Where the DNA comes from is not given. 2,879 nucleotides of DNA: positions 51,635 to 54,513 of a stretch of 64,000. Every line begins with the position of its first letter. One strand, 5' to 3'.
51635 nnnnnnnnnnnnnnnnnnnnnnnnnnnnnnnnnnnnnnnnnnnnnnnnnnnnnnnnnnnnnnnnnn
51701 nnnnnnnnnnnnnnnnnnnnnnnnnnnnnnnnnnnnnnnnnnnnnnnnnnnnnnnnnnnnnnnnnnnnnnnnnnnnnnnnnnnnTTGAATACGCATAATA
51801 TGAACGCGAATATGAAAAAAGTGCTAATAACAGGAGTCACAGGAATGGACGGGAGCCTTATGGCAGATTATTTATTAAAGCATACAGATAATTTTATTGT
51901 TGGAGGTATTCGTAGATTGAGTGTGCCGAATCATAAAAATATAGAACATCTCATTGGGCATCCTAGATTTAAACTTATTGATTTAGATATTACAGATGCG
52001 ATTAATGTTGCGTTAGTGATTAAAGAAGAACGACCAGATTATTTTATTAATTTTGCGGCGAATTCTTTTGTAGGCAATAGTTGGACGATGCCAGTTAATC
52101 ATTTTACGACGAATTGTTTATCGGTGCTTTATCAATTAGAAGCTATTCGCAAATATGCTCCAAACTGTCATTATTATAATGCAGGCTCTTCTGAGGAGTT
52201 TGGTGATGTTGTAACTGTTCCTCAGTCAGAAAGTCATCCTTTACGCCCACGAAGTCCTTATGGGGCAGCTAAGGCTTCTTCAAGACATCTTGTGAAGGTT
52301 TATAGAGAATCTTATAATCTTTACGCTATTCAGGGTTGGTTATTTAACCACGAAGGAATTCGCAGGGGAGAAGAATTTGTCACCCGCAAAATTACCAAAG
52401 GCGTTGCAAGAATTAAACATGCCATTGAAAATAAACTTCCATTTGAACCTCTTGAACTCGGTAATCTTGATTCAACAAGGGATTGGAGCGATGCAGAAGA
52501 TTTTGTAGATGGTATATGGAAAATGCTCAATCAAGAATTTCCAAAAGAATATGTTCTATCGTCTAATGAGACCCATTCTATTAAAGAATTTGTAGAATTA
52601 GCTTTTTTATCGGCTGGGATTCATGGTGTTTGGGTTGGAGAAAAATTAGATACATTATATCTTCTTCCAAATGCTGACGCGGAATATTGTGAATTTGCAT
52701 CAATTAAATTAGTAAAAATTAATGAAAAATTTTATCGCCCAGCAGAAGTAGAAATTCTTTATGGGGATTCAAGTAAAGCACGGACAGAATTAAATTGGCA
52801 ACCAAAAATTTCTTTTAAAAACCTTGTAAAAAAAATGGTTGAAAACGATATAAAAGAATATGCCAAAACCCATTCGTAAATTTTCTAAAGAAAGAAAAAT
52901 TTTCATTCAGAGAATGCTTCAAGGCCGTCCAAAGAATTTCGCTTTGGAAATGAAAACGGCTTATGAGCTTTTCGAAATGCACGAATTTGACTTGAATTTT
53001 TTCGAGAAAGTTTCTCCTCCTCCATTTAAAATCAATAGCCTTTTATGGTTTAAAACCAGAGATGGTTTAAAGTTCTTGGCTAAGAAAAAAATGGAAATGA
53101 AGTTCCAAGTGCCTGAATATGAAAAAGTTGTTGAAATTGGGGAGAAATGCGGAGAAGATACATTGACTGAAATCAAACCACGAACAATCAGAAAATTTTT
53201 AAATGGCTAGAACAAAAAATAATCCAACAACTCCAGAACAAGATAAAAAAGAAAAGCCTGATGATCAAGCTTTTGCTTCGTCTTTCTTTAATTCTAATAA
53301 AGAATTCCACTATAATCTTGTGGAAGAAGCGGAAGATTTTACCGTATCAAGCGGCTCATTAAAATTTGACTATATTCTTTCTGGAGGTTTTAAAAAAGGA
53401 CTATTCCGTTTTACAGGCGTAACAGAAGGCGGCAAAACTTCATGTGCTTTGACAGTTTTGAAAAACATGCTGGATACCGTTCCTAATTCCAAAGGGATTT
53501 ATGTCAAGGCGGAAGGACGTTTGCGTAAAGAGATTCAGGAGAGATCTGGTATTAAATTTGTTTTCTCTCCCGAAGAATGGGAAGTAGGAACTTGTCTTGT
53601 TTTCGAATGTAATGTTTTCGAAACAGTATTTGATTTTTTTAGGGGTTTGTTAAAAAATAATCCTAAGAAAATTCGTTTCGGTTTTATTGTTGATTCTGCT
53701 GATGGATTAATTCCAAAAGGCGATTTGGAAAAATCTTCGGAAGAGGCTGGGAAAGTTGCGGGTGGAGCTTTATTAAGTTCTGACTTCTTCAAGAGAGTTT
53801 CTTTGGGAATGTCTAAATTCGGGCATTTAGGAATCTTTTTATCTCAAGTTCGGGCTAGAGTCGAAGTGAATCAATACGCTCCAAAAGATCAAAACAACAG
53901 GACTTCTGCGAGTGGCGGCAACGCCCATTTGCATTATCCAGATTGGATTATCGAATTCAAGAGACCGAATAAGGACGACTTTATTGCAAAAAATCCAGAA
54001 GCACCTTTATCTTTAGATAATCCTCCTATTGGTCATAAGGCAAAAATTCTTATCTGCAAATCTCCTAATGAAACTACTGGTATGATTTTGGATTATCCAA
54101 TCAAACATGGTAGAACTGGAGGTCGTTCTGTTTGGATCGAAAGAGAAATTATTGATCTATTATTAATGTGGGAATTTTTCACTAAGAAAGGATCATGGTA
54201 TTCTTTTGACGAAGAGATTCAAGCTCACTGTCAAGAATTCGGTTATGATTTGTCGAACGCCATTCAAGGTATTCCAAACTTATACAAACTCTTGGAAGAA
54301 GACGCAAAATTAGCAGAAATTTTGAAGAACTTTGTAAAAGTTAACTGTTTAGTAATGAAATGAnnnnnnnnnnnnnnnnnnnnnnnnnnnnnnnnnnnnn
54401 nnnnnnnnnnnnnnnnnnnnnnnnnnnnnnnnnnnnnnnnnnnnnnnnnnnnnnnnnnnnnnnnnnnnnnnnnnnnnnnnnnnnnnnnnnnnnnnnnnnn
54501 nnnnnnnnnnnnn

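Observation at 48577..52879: Pathway logic: GMD plus CapE/PseB-like dehydratase plus WecB-like epimerase, but reductase, aminotransferase and synthase steps are absent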

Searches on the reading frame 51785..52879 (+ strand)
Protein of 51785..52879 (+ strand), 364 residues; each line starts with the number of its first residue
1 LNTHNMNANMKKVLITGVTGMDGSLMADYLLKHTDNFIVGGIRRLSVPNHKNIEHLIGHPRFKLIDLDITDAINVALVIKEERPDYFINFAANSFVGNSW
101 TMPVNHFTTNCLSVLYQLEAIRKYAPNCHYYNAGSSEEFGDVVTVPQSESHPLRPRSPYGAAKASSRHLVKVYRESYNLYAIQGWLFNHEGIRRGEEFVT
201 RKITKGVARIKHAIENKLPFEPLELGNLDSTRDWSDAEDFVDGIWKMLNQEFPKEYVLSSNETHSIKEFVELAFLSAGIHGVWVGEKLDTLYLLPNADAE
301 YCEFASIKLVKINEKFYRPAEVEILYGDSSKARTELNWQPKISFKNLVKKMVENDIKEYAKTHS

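Call 3: search_protein_families(library=pfam, proteins=[window:51785-52879:+], max_evalue=0.01)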
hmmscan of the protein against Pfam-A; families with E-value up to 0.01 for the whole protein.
window:51785-52879:+ (364 aa): 4 families
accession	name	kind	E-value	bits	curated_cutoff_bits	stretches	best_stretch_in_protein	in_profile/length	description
PF16363.11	GDP_Man_Dehyd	-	8.9e-101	338.1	27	1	14-351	1-332/332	GDP-mannose 4,6 dehydratase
PF01370.27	Epimerase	-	2.3e-51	175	20.9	1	13-251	1-232/240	NAD dependent epimerase/dehydratase family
PF04321.23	RmlD_sub_bind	-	0.0011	18.5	27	1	12-200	2-161/287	RmlD substrate binding domain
PF07532.17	Big_4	-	0.0094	15.9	22.1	0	310-341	8-39/59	Bacterial Ig-like domain (group 4)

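Call 4: search_protein_families(library=ncbifam, proteins=[window:51785-52879:+], max_evalue=0.01)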
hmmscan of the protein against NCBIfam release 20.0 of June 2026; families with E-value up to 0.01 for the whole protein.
window:51785-52879:+ (364 aa): 15 families
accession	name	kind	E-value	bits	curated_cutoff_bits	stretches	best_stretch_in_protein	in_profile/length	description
TIGR01472.1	gmd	equivalog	2.9e-92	309.5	415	1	11-358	1-341/342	GDP-mannose 4,6-dehydratase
TIGR01181.1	dTDP_gluc_dehyt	equivalog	1.6e-35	122.7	365.1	1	12-353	1-309/321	dTDP-glucose 4,6-dehydratase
TIGR01179.1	galE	equivalog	1.7e-21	76.4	262.3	1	12-197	1-184/332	UDP-glucose 4-epimerase GalE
NF007490.0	PRK10084.1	subfamily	2.9e-21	75.9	649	1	12-354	2-333/361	dTDP-glucose 4,6-dehydratase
TIGR02622.1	CDP_4_6_dhtase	equivalog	3.9e-21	75.6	278.45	2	10-178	4-173/352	CDP-glucose 4,6-dehydratase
NF007582.0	PRK10217.1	equivalog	2.6e-19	69.5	698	1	10-247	1-239/355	dTDP-glucose 4,6-dehydratase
TIGR04180.1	EDH_00030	hypoth_equivalog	2.2e-18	66.3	475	1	13-271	1-250/297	NAD-dependent 4,6-dehydratase LegB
NF011728.1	PRK15181.1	equivalog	7.5e-11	41.6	760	1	10-194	15-200/348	Vi polysaccharide biosynthesis UDP-N-acetylglucosaminuronic acid C-4 epimerase TviC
NF007956.0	PRK10675.1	subfamily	1.3e-10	40.9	394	1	12-167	2-157/338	UDP-glucose 4-epimerase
NF043036.1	ErythonDh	equivalog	4.2e-07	29.5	325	1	12-173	2-163/321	D-erythronate dehydrogenase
NF008872.0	PRK11908.1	equivalog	2.1e-06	27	294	1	10-72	1-58/349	bifunctional UDP-4-keto-pentose/UDP-xylose synthase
NF041015.1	UDPsulfquin_syn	equivalog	2e-05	23.7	575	1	60-201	66-216/384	UDP-sulfoquinovose synthase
NF005998.1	PRK08125.1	equivalog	0.00015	20.3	777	1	6-70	311-370/649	bifunctional UDP-4-amino-4-deoxy-L-arabinose formyltransferase/UDP-glucuronic acid oxidase ArnA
TIGR01214.1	rmlD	equivalog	0.00022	20.4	224.05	1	12-202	1-163/285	dTDP-4-dehydrorhamnose reductase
NF038078.1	NRPS_MxcG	equivalog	0.0043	14.3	2300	0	4-43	1076-1115/1442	myxochelin non-ribosomal peptide synthetase MxcG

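Call 6: search_protein_families(library=phrogs, proteins=[window:51785-52879:+], max_evalue=0.01)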
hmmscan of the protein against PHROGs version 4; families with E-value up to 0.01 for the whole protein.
window:51785-52879:+ (364 aa): 1 family
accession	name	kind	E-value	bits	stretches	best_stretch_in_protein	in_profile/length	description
phrog_540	-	DNA, RNA and nucleotide metabolism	1e-63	216.8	1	3-354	285-593/715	nucleotide-sugar epimerase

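Call 34: search_solved_structures(query=window:51785-52876:+, max_evalue=1e-10, show_alignments=2)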
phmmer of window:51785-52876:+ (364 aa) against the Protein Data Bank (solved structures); distinct sequences matched with E-value up to 1e-10: 36.
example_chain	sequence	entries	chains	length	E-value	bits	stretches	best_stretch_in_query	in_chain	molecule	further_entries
5uzh_A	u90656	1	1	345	3.3e-74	253.1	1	11-357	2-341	NafoA.00085.b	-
2z1m_A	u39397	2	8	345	5.6e-73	249.1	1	11-358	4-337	GDP-D-mannose dehydratase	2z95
7kf3_A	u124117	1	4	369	3.1e-70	240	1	11-360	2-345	GDP-mannose 4,6-dehydratase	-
1t2a_A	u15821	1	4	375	2.4e-69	237.1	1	10-357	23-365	GDP-mannose 4,6 dehydratase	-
5in4_A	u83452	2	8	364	3.4e-69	236.6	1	12-357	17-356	GDP-mannose 4,6 dehydratase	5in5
6gpj_A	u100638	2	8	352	3.6e-69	236.5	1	13-357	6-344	GDP-mannose 4,6 dehydratase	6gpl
6gpk_A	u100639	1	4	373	5.5e-69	235.9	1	10-357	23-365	GDP-mannose 4,6 dehydratase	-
1db3_A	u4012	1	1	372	6.8e-69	235.6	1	11-364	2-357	GDP-MANNOSE 4,6-DEHYDRATASE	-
6q94_B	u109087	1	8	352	1.3e-68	234.7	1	13-357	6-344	GDP-mannose 4,6 dehydratase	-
1n7g_A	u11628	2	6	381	7e-66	225.7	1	11-279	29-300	GDP-D-mannose-4,6-dehydratase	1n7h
1rpn_A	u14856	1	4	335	5.6e-64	219.5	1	4-279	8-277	GDP-mannose 4,6-dehydratase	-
2pk3_A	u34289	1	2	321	5.9e-36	127.3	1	4-248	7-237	GDP-6-deoxy-D-lyxo-4-hexulose reductase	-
7us5_A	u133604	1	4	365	1.2e-25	93.4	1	10-350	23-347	GDP-D-GLYCERO-D-MANNO-HEPTOSE 4,6-DEHYDRATASE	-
2hun_A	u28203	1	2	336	3.4e-20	75.4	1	11-273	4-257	336aa long hypothetical dTDP-glucose 4,6-dehydratase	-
6bi4_A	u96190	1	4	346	1.1e-18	70.5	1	7-250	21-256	dTDP-glucose 4,6-dehydratase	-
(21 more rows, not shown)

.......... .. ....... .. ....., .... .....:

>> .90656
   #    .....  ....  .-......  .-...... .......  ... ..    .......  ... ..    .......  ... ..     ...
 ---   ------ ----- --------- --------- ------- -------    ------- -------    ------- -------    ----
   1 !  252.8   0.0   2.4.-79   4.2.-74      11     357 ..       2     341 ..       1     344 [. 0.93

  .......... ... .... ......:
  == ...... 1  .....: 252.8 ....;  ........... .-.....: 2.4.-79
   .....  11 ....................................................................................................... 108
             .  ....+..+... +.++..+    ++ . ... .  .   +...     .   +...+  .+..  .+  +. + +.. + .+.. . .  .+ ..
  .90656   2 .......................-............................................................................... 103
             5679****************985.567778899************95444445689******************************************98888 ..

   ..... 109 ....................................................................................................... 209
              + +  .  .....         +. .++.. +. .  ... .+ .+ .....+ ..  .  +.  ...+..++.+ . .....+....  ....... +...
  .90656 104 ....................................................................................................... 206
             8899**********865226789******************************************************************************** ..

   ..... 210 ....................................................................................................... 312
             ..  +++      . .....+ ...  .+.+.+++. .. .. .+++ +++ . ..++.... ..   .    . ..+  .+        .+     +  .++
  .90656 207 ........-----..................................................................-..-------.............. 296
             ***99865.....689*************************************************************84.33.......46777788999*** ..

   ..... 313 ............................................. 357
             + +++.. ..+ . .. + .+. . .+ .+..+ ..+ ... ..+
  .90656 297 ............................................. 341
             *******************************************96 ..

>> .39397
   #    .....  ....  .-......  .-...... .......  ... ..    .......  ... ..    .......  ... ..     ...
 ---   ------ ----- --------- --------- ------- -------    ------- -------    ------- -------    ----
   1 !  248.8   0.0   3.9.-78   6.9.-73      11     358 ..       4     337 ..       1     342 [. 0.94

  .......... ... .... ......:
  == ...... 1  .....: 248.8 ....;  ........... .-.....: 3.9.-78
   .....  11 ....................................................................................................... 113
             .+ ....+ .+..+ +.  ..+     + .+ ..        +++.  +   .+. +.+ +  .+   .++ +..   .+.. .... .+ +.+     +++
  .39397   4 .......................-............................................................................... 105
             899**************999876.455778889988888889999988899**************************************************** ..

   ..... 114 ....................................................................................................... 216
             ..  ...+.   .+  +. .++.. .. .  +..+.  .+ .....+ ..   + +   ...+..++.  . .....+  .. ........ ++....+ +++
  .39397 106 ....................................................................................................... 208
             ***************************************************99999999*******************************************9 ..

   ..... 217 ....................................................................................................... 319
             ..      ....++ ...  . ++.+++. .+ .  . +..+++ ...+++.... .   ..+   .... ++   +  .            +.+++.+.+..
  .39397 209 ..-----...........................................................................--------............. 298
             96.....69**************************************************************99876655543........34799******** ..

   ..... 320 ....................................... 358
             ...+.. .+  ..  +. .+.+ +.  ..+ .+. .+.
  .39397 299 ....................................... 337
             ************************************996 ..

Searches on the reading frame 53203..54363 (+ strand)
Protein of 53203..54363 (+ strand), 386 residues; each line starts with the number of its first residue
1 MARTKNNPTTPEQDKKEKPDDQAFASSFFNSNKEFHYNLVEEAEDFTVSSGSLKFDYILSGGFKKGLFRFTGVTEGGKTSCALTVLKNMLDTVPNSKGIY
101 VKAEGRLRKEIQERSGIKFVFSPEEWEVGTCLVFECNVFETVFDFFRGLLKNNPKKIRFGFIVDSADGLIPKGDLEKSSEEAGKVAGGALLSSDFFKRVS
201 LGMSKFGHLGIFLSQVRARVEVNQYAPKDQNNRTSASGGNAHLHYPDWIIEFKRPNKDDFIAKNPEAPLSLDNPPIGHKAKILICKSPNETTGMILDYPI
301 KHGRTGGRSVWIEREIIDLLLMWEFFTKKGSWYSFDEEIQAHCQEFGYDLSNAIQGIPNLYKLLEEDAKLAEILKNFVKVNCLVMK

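Call 3: search_protein_families(library=pfam, proteins=[window:53203-54363:+], max_evalue=0.01)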
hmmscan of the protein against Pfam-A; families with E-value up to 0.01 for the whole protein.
window:53203-54363:+ (386 aa): 2 families
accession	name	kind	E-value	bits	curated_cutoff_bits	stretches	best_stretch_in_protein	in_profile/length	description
PF00154.27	RecA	-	1.1e-06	28.8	27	1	47-254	32-220/262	recA bacterial DNA recombination protein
PF21096.2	RecA_C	-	0.00072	20.1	27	0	315-338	2-25/57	RecA C-terminal domain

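Call 4: search_protein_families(library=ncbifam, proteins=[window:53203-54363:+], max_evalue=0.01)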
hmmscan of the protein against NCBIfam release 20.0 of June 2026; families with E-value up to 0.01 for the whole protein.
window:53203-54363:+ (386 aa): 1 family
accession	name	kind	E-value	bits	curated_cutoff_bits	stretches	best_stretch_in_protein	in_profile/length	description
TIGR02012.1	tigrfam_recA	equivalog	5.7e-11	42.3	325.3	1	47-343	35-297/321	recombinase RecA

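Call 6: search_protein_families(library=phrogs, proteins=[window:53203-54363:+], max_evalue=0.01)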
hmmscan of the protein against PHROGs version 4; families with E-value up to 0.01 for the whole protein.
window:53203-54363:+ (386 aa): 2 families
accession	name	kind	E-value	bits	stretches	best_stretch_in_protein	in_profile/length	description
phrog_97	-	other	8.8e-25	88.8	1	1-336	1-302/506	UvsX-like recombinase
phrog_8337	-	DNA, RNA and nucleotide metabolism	0.00083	19.8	1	54-110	56-113/273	DNA repair protein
